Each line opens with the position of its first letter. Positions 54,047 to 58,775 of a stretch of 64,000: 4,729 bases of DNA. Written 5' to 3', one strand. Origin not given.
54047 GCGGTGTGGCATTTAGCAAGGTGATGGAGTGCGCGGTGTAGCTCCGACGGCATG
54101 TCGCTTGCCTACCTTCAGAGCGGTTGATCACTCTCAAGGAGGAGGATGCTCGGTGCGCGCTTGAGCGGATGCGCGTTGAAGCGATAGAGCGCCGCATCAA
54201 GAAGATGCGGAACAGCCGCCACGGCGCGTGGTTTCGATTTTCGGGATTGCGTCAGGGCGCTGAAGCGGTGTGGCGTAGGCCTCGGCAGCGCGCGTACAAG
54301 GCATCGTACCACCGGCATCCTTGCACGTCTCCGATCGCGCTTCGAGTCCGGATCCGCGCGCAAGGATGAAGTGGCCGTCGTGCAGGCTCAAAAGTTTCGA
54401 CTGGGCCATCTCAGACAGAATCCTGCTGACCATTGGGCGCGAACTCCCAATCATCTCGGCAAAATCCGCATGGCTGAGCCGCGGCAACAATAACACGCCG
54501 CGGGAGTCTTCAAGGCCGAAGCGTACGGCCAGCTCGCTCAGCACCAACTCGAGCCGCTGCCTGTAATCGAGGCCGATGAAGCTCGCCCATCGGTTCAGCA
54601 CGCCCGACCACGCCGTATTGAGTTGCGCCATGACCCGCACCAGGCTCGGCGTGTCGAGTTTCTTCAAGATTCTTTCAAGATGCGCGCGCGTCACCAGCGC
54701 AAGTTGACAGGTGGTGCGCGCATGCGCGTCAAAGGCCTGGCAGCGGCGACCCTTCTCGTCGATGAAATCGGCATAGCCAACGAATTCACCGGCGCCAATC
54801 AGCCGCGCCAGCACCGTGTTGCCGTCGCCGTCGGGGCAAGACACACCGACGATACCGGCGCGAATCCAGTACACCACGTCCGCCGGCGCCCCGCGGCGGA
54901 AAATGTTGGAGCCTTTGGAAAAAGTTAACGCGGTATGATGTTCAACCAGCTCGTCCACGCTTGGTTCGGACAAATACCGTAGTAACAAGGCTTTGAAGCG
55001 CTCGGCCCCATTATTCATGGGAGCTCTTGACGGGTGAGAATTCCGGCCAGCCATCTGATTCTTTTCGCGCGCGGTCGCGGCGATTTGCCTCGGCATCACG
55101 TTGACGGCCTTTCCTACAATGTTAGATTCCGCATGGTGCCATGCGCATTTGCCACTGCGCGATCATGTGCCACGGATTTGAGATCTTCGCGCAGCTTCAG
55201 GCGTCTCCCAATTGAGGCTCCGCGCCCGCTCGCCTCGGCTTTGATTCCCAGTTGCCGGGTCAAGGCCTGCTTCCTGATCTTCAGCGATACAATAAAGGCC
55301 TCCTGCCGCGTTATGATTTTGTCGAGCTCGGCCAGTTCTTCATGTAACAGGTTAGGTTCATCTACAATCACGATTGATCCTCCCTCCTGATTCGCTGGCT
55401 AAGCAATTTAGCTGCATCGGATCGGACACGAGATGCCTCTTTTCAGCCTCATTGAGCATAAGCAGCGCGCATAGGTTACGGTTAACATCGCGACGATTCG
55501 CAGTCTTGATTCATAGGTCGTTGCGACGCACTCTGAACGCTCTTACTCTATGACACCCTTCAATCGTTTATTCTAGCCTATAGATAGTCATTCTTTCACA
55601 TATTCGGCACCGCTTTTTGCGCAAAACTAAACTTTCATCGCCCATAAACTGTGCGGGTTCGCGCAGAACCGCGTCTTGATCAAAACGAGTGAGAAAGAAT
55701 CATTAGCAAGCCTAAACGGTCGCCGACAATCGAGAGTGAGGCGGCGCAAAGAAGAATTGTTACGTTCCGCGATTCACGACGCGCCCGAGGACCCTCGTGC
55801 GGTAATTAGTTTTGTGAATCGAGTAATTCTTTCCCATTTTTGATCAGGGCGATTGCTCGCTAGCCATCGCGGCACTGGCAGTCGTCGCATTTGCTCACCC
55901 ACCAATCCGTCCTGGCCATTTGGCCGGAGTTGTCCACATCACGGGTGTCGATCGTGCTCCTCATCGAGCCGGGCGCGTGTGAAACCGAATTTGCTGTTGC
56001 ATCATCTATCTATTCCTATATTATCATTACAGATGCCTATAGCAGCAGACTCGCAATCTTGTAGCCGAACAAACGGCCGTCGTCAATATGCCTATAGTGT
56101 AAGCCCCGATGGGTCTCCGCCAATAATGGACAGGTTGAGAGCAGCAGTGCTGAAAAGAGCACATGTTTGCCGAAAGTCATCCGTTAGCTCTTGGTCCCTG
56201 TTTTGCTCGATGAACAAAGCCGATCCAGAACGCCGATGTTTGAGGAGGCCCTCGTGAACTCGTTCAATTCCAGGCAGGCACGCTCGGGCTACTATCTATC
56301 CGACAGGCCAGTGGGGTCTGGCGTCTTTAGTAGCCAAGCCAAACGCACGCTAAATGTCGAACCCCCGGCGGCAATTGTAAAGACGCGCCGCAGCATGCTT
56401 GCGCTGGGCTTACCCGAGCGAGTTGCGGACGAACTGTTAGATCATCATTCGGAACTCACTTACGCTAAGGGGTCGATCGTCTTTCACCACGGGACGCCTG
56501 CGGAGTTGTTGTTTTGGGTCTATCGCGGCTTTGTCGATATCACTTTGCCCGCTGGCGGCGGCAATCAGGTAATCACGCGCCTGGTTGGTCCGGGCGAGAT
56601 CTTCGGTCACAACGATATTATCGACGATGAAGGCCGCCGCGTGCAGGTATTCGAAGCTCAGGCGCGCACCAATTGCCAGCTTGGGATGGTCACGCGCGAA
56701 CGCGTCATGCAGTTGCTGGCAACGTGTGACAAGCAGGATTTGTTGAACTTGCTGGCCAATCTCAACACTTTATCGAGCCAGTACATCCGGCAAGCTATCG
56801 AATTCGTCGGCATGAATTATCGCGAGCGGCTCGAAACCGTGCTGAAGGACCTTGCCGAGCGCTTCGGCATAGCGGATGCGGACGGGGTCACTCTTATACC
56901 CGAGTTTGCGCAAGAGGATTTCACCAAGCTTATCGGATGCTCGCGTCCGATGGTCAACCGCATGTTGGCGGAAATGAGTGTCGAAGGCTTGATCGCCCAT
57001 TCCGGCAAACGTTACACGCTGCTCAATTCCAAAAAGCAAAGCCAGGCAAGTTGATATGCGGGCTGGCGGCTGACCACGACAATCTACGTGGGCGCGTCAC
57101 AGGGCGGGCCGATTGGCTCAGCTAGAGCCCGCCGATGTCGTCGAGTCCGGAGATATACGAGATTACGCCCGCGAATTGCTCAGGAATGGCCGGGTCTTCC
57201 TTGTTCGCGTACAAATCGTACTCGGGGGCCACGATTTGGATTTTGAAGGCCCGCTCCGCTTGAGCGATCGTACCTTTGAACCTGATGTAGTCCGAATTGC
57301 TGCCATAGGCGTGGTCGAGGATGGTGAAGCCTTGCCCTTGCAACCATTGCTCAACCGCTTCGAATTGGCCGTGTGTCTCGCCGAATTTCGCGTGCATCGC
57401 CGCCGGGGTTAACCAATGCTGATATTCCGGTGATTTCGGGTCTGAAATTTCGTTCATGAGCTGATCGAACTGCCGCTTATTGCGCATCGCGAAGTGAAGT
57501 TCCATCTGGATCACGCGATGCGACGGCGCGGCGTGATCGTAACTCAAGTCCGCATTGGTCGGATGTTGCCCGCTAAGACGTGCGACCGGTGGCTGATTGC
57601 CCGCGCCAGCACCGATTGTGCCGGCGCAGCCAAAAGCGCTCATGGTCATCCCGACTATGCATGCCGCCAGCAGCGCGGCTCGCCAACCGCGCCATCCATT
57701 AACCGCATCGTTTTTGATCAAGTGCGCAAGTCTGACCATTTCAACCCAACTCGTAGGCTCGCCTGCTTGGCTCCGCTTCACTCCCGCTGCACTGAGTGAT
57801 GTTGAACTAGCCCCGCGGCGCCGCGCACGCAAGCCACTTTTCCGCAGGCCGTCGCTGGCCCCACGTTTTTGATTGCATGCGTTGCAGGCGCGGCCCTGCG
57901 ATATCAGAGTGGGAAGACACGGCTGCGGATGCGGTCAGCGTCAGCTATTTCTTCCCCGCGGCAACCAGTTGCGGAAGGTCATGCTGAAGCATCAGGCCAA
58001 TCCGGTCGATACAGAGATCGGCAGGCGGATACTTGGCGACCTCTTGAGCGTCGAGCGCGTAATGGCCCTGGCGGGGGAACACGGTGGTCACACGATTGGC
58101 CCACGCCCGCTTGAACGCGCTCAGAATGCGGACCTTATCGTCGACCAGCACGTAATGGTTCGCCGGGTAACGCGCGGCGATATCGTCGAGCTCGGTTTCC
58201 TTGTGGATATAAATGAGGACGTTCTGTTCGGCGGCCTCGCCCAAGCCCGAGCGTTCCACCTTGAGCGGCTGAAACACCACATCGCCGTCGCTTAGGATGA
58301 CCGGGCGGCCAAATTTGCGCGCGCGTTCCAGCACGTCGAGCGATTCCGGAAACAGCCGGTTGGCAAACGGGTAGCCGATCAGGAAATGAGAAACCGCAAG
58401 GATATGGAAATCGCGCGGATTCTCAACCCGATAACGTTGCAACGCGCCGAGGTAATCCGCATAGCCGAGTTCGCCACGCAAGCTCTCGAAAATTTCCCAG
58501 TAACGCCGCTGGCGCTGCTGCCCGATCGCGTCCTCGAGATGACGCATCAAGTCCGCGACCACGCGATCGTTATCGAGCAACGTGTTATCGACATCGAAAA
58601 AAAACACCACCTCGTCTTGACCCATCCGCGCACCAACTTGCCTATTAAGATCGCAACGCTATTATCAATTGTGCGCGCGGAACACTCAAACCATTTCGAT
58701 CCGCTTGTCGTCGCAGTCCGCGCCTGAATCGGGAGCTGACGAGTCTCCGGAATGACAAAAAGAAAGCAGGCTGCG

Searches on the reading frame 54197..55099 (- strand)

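Call 42: search_protein_families(library=pfam, proteins=[window:54197-55099:-], max_evalue=0.001)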
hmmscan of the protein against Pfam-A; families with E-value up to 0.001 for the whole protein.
window:54197-55099:- (300 aa): 3 families
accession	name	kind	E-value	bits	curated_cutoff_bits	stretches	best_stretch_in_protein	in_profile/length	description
PF00027.35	cNMP_binding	-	2e-13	50.5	27.5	1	59-147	3-88/89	Cyclic nucleotide-binding domain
PF13545.12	HTH_Crp_2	-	2e-10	40.9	27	1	181-253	1-68/70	Crp-like helix-turn-helix domain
PF00325.26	Crp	-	8.9e-05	22.6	21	1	207-237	2-32/32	Bacterial regulatory proteins, crp family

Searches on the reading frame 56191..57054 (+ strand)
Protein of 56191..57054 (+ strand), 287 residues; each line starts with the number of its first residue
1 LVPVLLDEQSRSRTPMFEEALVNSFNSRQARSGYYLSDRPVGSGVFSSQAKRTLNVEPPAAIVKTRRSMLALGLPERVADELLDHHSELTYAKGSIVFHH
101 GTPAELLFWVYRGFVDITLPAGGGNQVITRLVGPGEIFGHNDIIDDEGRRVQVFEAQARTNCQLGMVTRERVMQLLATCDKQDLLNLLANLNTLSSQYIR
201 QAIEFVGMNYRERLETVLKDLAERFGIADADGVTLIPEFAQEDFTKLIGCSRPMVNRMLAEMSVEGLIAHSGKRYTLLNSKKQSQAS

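Call 42: search_protein_families(library=pfam, proteins=[window:56191-57054:+], max_evalue=0.001)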
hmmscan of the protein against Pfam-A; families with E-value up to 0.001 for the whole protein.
window:56191-57054:+ (287 aa): 2 families
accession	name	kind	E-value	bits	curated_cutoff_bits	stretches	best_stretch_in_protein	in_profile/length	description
PF00027.35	cNMP_binding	-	5.8e-14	52.3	27.5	1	90-178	3-88/89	Cyclic nucleotide-binding domain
PF13545.12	HTH_Crp_2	-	1.1e-07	32.2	27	1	212-280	1-64/70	Crp-like helix-turn-helix domain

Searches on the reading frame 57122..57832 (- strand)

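Call 42: search_protein_families(library=pfam, proteins=[window:57122-57832:-], max_evalue=0.001)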
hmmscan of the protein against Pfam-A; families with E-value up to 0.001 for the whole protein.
window:57122-57832:- (236 aa): 1 family
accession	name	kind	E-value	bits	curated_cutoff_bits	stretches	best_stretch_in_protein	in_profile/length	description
PF09286.16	Pro-kuma_activ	-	2.1e-28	99.8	23.5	1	97-232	4-142/143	Pro-kumamolisin, activation domain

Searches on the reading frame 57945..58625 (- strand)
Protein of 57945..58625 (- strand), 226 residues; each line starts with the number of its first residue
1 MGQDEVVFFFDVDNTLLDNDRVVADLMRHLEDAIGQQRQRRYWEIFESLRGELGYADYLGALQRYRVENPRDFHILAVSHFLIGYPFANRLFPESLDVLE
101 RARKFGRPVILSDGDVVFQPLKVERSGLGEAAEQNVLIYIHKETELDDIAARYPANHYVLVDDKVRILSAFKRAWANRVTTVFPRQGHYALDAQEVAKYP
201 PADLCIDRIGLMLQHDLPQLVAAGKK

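Call 42: search_protein_families(library=pfam, proteins=[window:57945-58625:-], max_evalue=0.001)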
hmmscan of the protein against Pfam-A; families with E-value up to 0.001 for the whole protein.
window:57945-58625:- (226 aa): 1 family
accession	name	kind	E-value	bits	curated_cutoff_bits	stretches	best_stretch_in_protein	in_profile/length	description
PF00702.32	Hydrolase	-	5e-08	34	26.4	1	7-151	3-165/191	haloacid dehalogenase-like hydrolase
